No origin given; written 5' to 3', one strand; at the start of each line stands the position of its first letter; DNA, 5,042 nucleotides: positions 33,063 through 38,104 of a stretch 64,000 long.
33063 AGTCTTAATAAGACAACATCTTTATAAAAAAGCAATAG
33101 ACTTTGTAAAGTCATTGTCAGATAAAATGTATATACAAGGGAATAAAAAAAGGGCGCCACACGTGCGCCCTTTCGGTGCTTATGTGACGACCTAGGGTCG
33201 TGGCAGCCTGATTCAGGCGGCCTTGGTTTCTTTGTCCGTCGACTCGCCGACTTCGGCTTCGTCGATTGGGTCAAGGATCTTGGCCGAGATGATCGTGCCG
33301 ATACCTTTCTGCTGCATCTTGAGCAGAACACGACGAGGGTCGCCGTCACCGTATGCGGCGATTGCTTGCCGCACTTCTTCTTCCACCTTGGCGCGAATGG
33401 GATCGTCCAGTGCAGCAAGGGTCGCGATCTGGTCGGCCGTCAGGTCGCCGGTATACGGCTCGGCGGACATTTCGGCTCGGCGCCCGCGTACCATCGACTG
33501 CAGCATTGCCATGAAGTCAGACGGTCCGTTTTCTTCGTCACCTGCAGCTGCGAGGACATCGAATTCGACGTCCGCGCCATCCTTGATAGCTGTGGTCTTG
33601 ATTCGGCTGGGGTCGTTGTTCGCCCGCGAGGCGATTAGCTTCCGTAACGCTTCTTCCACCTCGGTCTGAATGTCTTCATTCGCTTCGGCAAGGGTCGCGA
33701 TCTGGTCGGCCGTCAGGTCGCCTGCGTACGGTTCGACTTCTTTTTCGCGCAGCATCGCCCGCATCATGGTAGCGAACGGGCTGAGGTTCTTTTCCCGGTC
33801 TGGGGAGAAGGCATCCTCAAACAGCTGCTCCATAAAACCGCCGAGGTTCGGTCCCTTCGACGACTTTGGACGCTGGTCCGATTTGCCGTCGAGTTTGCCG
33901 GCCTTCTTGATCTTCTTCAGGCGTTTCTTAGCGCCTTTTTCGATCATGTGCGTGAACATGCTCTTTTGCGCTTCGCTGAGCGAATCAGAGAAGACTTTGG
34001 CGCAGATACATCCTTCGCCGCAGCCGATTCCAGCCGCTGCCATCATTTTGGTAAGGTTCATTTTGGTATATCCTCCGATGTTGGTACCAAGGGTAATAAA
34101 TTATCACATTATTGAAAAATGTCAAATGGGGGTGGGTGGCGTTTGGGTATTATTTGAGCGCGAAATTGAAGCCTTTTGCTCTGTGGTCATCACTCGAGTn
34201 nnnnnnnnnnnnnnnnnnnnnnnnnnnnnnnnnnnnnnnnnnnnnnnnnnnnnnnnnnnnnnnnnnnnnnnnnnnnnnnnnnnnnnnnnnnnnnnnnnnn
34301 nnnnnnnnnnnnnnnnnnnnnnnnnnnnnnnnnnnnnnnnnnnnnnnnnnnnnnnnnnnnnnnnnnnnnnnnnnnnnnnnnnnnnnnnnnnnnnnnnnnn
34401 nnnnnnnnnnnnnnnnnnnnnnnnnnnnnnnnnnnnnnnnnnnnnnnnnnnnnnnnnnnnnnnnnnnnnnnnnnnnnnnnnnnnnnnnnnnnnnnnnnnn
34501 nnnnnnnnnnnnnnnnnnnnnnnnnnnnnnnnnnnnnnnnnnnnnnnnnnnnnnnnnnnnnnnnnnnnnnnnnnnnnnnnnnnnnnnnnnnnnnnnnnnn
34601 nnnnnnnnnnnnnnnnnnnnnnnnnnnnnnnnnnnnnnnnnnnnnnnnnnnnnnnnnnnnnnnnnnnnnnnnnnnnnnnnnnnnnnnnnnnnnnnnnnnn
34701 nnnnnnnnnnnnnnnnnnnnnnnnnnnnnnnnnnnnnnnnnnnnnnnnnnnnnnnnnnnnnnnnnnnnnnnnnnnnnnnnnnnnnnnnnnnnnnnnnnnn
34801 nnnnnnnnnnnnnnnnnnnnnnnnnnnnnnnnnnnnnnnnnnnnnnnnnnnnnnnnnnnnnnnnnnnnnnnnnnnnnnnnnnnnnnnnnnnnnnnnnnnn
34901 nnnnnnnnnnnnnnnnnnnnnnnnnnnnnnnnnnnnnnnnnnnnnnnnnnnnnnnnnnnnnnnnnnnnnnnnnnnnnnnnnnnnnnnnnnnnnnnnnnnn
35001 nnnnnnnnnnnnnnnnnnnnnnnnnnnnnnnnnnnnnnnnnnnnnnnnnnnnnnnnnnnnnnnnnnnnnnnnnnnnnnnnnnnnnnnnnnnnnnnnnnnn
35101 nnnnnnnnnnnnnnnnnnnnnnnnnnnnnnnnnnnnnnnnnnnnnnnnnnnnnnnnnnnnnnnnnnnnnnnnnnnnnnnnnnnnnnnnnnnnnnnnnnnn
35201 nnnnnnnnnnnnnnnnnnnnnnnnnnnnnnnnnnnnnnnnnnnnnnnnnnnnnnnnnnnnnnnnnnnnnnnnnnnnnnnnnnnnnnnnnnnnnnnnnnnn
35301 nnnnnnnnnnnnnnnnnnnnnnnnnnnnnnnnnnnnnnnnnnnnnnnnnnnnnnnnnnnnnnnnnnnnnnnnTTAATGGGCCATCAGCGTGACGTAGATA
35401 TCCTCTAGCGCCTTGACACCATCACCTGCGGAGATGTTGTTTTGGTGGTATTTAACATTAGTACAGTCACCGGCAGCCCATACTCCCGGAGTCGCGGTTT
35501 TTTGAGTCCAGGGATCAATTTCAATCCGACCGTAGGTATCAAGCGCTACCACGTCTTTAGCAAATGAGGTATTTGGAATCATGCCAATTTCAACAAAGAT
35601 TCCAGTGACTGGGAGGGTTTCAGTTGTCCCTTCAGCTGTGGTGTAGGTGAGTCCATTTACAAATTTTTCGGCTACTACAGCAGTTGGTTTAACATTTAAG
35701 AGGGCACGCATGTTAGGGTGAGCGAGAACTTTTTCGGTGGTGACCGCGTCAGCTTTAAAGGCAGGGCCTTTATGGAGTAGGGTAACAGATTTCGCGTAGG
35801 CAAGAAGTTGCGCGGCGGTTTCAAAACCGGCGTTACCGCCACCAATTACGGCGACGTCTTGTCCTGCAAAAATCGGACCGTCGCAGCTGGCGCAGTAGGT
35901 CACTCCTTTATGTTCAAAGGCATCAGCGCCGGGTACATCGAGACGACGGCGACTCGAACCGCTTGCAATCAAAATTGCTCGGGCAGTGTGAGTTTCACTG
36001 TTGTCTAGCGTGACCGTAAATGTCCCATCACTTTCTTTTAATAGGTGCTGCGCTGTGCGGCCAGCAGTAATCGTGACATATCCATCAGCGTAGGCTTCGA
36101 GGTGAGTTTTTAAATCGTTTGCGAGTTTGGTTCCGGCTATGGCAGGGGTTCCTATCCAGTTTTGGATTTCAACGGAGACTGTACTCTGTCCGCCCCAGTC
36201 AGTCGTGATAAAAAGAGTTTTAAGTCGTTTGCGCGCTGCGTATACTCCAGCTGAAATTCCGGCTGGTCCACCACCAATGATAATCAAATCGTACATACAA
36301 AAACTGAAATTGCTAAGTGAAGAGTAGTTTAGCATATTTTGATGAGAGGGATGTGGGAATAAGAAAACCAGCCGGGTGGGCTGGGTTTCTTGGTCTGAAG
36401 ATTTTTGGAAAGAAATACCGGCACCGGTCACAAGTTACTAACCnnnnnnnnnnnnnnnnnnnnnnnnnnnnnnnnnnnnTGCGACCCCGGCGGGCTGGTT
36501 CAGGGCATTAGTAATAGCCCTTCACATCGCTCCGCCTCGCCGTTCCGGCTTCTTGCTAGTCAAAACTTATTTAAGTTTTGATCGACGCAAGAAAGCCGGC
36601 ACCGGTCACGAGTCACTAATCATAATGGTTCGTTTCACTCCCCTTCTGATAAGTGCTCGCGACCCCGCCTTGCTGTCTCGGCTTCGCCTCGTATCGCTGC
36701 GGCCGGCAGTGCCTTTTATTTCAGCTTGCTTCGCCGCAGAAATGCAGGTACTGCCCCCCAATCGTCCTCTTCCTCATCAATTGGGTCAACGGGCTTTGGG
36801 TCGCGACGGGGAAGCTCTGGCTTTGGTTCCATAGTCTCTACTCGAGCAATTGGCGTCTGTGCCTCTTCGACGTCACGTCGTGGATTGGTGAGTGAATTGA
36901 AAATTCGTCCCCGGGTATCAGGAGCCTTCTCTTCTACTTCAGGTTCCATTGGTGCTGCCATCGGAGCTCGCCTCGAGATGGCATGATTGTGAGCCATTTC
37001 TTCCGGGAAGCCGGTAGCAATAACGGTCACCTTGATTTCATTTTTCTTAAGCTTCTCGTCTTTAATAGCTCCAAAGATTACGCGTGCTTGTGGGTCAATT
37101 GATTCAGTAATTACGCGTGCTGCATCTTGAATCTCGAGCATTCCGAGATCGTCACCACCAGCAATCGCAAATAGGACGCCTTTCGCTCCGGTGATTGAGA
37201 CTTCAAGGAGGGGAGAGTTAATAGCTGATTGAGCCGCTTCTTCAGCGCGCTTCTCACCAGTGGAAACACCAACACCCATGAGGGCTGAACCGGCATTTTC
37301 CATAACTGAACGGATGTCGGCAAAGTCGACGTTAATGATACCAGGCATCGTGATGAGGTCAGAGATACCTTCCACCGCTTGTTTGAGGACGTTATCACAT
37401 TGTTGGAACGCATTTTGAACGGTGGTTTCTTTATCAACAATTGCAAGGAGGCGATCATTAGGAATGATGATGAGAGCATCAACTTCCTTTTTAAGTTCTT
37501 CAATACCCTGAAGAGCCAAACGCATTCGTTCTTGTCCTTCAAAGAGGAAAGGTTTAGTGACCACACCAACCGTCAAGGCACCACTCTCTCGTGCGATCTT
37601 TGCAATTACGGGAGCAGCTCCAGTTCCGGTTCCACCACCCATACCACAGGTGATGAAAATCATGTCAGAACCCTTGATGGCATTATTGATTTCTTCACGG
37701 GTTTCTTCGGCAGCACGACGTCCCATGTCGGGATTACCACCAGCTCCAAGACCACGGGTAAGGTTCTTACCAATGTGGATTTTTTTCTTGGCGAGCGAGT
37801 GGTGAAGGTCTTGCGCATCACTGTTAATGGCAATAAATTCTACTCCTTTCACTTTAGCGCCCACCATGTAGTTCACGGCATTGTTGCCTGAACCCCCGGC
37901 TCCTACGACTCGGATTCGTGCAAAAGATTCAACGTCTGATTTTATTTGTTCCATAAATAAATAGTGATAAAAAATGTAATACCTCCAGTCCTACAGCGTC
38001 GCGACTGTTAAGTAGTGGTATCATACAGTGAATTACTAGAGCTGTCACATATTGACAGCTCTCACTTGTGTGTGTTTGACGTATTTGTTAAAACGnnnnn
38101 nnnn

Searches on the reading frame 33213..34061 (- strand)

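Call 53: search_protein_families(library=pfam, proteins=[window:33213-34061:-], max_evalue=0.1)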
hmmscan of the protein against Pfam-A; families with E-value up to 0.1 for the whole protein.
window:33213-34061:- (282 aa): 2 families
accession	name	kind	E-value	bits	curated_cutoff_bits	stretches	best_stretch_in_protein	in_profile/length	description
PF24987.1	HEAT_EF3_N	-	0.0023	18.3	32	0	97-145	47-95/169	EF3 N-terminal HEAT repeat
PF16193.11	AAA_assoc_2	-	0.09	13.5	34.3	0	224-249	5-30/81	AAA C-terminal domain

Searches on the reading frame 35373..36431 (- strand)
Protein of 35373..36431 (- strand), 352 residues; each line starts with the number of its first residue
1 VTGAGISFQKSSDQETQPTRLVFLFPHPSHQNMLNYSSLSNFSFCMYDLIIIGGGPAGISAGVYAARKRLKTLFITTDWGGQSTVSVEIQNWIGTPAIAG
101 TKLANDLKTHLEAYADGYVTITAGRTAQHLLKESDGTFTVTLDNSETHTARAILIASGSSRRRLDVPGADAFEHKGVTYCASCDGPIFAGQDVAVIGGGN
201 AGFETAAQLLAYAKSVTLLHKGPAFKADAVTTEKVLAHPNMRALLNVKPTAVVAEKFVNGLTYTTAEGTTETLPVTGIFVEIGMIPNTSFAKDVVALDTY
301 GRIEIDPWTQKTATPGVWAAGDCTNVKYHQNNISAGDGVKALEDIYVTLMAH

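Call 76: search_protein_families(library=pfam, proteins=[window:35373-36431:-], max_evalue=0.001)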
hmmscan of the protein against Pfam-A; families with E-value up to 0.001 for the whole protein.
window:35373-36431:- (352 aa): 11 families
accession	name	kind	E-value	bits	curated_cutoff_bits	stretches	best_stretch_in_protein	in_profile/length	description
PF07992.20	Pyr_redox_2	-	1.1e-43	150.1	26.1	1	47-331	1-286/291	Pyridine nucleotide-disulphide oxidoreductase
PF13738.12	Pyr_redox_3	-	3e-21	76.4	30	1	119-321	96-305/305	Pyridine nucleotide-disulphide oxidoreductase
PF03486.20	HI0933_like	-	2.6e-10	40.6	50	0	192-225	2-35/244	HI0933-like protein Rossmann domain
PF00890.30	FAD_binding_2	-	2e-09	37.6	20.4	0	48-77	1-30/414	FAD binding domain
PF00070.33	Pyr_redox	-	1.9e-08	35.1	22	1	193-256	2-70/82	Pyridine nucleotide-disulphide oxidoreductase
PF12831.13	FAD_oxidored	-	5.4e-08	33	27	1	48-113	1-70/416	FAD dependent oxidoreductase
PF01266.30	DAO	-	5.9e-08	33.1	27.9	0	192-226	1-37/353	FAD dependent oxidoreductase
PF01134.28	GIDA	-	9.8e-08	31.9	22.1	0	48-79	1-32/391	Glucose inhibited division protein A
PF05834.18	Lycopene_cycl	-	5.1e-06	26.3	23.4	0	192-224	1-35/380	Lycopene cyclase protein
PF01946.23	Thi4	-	5.2e-06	26.3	26.2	0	41-76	12-48/235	Thi4 family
PF13450.12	NAD_binding_8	-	0.00016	22.3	21.9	0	51-75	1-25/68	NAD(P)-binding Rossmann-like domain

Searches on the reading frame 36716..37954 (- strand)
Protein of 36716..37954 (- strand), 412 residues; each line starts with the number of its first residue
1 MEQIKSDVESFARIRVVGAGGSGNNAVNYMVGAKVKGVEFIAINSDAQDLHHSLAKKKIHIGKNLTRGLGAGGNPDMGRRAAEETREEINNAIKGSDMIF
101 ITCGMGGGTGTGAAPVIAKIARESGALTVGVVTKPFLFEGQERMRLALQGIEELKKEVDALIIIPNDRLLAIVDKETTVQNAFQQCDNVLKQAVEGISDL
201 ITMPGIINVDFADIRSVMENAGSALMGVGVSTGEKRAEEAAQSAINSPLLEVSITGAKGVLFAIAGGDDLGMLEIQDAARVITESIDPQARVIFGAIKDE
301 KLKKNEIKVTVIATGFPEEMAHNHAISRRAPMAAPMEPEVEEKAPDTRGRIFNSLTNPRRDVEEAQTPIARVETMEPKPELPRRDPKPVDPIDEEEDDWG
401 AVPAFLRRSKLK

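Call 76: search_protein_families(library=pfam, proteins=[window:36716-37954:-], max_evalue=0.001)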
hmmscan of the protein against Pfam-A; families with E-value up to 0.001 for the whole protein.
window:36716-37954:- (412 aa): 2 families
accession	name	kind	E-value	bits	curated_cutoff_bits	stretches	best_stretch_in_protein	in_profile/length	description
PF00091.31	Tubulin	-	6.5e-51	173.7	33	1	14-173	2-189/190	Tubulin/FtsZ family, GTPase domain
PF12327.13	FtsZ_C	-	6.4e-32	110.2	27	1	222-316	1-94/95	FtsZ family, C-terminal domain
